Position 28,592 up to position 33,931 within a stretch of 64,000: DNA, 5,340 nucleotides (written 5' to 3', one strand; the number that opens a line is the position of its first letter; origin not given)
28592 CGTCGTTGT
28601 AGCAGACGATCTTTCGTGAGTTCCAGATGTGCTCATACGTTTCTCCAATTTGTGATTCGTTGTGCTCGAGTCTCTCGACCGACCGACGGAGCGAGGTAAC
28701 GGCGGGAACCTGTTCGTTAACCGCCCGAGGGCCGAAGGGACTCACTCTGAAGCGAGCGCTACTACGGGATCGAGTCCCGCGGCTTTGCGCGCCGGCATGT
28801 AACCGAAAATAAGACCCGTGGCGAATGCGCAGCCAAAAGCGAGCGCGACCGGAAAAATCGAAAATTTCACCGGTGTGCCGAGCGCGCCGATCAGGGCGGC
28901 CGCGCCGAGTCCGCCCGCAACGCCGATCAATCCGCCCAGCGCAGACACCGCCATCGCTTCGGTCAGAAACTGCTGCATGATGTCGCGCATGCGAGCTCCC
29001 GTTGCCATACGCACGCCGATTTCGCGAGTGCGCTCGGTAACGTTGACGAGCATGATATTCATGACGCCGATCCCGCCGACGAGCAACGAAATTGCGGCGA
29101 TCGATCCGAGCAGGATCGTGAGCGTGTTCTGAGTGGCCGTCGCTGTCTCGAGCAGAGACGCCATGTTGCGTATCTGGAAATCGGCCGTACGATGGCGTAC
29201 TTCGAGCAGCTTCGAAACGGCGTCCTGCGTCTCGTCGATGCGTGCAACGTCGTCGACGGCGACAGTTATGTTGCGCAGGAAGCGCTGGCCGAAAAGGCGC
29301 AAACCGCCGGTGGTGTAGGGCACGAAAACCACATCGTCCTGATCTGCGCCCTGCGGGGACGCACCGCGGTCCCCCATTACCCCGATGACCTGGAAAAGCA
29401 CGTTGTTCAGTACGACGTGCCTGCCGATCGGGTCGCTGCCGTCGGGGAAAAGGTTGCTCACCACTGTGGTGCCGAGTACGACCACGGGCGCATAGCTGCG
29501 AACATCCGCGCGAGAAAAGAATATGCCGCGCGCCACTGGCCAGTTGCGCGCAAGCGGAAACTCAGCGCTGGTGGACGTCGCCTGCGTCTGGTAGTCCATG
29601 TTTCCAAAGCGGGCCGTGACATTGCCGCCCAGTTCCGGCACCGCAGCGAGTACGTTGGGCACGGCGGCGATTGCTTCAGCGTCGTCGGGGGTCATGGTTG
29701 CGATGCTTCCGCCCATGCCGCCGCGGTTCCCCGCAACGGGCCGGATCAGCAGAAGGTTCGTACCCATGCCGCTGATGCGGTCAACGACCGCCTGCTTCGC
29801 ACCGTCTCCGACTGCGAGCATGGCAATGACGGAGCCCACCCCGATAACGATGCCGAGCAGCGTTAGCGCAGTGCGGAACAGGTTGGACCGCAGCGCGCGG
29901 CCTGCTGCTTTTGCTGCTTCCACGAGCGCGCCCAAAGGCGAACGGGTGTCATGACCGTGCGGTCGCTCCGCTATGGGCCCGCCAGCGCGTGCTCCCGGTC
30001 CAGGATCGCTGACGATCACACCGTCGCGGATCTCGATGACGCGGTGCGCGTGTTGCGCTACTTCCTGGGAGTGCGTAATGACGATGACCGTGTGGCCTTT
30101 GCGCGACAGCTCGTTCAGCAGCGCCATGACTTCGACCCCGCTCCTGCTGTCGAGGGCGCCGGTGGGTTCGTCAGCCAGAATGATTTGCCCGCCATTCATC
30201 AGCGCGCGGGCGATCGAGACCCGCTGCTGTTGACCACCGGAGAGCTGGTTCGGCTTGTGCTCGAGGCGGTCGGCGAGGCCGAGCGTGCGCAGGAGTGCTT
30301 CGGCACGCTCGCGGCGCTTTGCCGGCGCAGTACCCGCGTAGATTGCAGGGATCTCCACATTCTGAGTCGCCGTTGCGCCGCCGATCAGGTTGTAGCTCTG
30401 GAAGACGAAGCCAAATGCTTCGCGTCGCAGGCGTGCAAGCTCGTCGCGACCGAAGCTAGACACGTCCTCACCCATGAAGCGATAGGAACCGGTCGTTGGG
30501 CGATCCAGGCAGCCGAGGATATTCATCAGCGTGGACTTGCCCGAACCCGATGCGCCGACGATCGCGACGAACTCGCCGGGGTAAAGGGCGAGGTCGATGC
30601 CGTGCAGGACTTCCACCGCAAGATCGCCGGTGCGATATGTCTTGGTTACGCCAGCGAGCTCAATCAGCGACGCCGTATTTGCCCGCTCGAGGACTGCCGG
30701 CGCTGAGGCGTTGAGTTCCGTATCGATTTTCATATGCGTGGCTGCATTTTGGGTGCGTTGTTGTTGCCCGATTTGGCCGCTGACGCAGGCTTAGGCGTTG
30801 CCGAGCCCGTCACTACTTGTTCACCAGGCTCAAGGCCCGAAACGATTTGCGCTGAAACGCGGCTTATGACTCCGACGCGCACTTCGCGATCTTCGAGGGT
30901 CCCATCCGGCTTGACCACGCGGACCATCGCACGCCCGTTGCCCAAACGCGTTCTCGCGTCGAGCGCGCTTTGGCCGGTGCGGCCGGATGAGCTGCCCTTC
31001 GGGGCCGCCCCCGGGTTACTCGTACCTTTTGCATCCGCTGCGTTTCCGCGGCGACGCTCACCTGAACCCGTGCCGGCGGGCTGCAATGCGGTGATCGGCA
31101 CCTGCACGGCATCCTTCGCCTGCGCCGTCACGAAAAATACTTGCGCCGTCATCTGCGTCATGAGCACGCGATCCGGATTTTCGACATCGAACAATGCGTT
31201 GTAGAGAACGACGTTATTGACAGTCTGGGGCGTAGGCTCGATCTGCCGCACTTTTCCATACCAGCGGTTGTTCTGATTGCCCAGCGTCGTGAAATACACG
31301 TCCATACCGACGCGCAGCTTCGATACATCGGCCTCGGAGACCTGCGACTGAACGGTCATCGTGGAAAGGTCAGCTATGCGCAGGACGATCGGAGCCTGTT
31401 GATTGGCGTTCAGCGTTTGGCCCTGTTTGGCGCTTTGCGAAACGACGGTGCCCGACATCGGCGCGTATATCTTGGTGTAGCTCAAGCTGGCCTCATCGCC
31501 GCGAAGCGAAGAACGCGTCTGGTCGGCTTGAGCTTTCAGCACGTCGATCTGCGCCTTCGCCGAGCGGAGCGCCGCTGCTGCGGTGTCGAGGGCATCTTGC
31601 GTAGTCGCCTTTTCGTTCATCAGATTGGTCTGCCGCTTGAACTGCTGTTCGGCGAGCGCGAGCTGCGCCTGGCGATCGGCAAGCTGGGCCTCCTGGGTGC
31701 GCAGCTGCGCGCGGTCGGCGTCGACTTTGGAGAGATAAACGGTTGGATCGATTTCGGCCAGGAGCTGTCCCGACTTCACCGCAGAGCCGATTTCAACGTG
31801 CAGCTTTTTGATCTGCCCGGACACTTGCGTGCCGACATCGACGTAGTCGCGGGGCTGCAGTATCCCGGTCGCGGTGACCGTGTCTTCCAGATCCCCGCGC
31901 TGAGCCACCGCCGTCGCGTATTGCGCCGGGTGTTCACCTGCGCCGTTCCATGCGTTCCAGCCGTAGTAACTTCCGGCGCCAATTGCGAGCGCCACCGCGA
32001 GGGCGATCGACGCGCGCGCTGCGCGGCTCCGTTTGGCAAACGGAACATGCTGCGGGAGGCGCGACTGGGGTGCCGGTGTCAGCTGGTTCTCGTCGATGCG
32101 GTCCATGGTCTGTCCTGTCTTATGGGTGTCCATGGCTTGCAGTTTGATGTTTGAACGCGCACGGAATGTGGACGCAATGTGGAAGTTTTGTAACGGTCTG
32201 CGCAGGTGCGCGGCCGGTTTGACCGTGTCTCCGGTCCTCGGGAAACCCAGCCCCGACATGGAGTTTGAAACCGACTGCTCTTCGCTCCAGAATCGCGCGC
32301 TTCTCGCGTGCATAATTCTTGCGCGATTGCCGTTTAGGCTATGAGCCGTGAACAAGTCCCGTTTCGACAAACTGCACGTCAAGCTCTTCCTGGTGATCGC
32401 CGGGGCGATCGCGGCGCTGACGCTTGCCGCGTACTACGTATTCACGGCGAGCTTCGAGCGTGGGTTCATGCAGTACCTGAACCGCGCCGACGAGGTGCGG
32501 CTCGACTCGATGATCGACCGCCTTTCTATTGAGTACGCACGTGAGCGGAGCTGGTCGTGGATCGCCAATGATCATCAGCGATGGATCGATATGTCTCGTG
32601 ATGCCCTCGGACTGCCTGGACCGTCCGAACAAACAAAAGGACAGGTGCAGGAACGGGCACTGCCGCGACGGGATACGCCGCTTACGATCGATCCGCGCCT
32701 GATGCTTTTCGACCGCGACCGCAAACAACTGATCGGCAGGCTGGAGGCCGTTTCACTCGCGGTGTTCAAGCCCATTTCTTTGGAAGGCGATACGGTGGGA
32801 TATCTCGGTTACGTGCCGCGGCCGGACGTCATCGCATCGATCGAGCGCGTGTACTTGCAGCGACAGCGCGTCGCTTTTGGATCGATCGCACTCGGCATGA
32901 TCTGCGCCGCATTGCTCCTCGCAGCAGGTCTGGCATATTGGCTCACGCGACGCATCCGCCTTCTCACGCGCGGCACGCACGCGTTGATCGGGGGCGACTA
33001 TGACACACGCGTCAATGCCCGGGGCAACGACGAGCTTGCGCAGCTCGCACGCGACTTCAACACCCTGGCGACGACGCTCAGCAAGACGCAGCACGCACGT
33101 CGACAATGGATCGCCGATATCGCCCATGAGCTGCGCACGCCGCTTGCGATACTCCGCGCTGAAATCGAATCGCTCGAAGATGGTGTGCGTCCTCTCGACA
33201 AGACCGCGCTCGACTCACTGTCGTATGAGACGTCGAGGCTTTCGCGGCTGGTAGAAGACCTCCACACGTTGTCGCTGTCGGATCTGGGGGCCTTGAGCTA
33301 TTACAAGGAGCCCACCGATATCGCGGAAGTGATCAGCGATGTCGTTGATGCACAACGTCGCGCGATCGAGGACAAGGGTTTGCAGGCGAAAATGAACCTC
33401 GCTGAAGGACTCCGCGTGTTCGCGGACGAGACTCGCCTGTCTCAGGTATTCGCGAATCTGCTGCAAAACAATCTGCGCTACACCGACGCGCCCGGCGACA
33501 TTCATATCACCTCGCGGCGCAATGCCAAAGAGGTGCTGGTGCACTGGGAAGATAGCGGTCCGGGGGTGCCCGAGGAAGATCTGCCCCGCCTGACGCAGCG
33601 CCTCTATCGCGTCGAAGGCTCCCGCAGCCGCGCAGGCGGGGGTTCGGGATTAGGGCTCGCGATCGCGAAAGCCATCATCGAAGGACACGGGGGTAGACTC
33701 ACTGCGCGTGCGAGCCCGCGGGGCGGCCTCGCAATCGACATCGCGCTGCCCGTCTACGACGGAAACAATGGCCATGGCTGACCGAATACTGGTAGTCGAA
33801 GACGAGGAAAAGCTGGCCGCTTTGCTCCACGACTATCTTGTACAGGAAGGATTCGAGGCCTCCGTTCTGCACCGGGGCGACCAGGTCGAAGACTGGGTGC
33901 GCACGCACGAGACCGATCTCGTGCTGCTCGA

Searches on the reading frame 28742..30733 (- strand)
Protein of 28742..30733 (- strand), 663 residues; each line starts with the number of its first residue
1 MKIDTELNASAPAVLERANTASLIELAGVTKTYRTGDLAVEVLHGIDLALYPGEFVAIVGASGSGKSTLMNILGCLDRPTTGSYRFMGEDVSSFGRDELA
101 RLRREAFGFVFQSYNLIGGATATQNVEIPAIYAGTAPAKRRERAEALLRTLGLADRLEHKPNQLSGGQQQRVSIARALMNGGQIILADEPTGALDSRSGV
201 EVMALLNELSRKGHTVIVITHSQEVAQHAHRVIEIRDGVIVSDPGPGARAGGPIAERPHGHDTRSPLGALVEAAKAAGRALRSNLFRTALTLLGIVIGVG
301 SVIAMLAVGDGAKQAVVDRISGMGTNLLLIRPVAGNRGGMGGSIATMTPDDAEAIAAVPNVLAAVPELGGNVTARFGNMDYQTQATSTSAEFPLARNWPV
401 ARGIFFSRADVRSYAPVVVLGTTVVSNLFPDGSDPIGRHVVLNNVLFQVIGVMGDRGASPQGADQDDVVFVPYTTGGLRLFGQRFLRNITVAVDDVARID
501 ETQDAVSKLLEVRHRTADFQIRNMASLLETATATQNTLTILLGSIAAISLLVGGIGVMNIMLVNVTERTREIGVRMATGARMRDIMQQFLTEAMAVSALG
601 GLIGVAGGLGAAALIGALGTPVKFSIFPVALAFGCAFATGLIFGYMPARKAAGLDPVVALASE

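Call 69: search_protein_families(library=pfam, proteins=[window:28742-30733:-], max_evalue=0.000001)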
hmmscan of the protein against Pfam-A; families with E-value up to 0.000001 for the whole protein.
window:28742-30733:- (663 aa): 4 families
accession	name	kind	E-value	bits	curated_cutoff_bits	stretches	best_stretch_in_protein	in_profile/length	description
PF12704.14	MacB_PCD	-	6.5e-48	164.2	27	1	288-508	1-206/207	MacB-like periplasmic core domain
PF00005.33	ABC_tran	-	1.6e-31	110.2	25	1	43-191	1-136/137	ABC transporter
PF02687.27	FtsX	-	5.1e-20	72.2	25.5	1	544-655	2-119/120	FtsX-like permease C-terminal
PF02463.25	SMC_N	-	5.5e-07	29.7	40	0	160-236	133-212/220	RecF/RecN/SMC N terminal domain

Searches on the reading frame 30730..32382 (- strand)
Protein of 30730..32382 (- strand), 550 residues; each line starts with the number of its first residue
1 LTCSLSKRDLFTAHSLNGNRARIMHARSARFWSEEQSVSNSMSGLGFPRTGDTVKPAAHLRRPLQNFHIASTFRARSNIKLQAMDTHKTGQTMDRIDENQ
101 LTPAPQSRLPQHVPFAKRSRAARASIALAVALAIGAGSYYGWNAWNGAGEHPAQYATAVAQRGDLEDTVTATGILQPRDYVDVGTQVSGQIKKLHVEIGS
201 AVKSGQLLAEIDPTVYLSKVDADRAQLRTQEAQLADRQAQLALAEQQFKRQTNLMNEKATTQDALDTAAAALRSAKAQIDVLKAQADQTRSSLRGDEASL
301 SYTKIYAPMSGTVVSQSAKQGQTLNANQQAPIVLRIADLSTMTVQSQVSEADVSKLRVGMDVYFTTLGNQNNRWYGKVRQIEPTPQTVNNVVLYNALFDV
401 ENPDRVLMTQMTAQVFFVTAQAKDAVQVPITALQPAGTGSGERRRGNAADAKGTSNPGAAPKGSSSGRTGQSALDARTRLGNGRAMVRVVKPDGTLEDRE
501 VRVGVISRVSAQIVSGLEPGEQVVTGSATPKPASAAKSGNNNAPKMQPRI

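Call 69: search_protein_families(library=pfam, proteins=[window:30730-32382:-], max_evalue=0.000001)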
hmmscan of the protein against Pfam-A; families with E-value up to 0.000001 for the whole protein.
window:30730-32382:- (550 aa): 2 families
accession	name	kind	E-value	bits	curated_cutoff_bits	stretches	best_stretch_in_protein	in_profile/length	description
PF16576.10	HlyD_D23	-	3.8e-20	72.5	30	1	165-413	2-214/214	Barrel-sandwich domain of CusB or HlyD membrane-fusion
PF13437.12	HlyD_3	-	6.7e-16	59.4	22.2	1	304-403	1-96/106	HlyD family secretion protein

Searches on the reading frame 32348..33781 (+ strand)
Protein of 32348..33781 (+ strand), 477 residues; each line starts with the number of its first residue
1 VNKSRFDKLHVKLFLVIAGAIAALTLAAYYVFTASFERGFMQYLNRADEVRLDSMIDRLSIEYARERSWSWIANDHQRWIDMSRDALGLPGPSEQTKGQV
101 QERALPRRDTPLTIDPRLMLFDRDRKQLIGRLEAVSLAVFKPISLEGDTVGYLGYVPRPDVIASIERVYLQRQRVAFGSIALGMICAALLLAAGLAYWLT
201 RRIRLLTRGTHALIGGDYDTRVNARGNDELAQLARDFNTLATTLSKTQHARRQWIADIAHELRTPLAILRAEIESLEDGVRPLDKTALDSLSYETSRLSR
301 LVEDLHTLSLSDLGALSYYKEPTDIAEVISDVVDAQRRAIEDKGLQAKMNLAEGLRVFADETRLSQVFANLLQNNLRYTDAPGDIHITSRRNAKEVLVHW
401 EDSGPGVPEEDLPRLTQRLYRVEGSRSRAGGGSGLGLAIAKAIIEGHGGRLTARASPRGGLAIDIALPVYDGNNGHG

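Call 69: search_protein_families(library=pfam, proteins=[window:32348-33781:+], max_evalue=0.000001)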
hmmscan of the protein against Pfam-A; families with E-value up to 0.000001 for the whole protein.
window:32348-33781:+ (477 aa): 3 families
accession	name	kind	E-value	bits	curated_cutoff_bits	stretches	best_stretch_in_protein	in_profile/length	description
PF02518.31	HATPase_c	-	3.8e-24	85.7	26.4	1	360-469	2-109/111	Histidine kinase-, DNA gyrase B-, and HSP90-like ATPase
PF00512.31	HisKA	-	1.2e-13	51.3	26.9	1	250-311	1-63/66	His Kinase A (phospho-acceptor) domain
PF00672.30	HAMP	-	1.1e-11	45.3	25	1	195-245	2-52/53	HAMP domain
